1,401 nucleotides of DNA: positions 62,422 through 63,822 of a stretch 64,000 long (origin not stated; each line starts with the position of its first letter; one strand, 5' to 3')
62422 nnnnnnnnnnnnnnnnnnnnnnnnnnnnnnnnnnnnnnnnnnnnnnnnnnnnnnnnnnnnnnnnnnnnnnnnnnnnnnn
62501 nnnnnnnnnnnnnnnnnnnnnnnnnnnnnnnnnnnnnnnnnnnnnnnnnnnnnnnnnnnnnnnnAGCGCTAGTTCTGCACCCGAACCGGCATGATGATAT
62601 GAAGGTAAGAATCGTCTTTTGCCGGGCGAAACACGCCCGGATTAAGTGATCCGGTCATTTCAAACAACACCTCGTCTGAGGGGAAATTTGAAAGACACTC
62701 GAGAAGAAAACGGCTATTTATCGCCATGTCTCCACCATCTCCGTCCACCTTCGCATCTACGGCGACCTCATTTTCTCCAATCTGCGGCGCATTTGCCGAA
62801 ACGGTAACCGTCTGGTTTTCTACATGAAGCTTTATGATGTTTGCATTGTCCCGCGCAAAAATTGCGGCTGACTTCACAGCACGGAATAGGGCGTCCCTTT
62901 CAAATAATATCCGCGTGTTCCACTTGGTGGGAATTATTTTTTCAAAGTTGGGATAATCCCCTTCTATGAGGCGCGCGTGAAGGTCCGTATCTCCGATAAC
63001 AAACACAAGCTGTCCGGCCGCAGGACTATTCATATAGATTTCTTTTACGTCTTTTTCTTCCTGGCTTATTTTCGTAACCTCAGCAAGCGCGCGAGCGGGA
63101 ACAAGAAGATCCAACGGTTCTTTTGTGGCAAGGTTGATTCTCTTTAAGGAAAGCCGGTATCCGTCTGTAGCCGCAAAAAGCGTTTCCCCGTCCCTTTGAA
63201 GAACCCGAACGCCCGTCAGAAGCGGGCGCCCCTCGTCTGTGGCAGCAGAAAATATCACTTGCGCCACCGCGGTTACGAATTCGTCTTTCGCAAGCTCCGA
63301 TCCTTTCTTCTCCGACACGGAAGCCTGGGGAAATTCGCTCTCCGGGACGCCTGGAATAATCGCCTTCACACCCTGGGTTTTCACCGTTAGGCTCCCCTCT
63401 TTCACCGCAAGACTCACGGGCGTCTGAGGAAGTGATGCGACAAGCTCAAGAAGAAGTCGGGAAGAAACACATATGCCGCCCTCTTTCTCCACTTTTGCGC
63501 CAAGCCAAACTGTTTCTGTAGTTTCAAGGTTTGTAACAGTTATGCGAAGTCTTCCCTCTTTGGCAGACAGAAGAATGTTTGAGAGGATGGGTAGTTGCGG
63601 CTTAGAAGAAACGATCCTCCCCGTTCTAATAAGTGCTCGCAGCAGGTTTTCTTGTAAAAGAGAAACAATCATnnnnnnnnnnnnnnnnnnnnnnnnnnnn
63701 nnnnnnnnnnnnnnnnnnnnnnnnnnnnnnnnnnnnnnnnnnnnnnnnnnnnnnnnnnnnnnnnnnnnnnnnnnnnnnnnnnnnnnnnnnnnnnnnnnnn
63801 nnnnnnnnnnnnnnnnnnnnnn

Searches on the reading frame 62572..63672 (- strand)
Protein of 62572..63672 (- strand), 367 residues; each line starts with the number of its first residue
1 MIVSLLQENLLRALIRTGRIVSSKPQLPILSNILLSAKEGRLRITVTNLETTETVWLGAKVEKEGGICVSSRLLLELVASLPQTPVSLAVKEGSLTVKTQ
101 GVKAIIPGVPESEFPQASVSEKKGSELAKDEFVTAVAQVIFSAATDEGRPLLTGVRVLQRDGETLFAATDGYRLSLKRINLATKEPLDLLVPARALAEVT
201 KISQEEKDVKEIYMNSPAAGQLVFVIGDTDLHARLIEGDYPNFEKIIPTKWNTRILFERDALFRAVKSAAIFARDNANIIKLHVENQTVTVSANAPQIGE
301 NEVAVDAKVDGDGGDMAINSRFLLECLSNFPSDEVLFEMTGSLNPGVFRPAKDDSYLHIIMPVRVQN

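Call 43: search_protein_families(library=pfam, proteins=[window:62572-63672:-], max_evalue=0.00001)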
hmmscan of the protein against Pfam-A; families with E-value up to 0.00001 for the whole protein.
window:62572-63672:- (367 aa): 3 families
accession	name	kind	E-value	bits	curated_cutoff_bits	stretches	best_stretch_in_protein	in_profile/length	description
PF00712.24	DNA_pol3_beta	-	9.8e-27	93.9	24.4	1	4-116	4-118/120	DNA polymerase III beta subunit, N-terminal domain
PF02767.21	DNA_pol3_beta_2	-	6.2e-24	85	27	1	127-242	2-116/116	DNA polymerase III beta subunit, central domain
PF02768.20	DNA_pol3_beta_3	-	7.7e-24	84.3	27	1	245-364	2-121/121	DNA polymerase III beta subunit, C-terminal domain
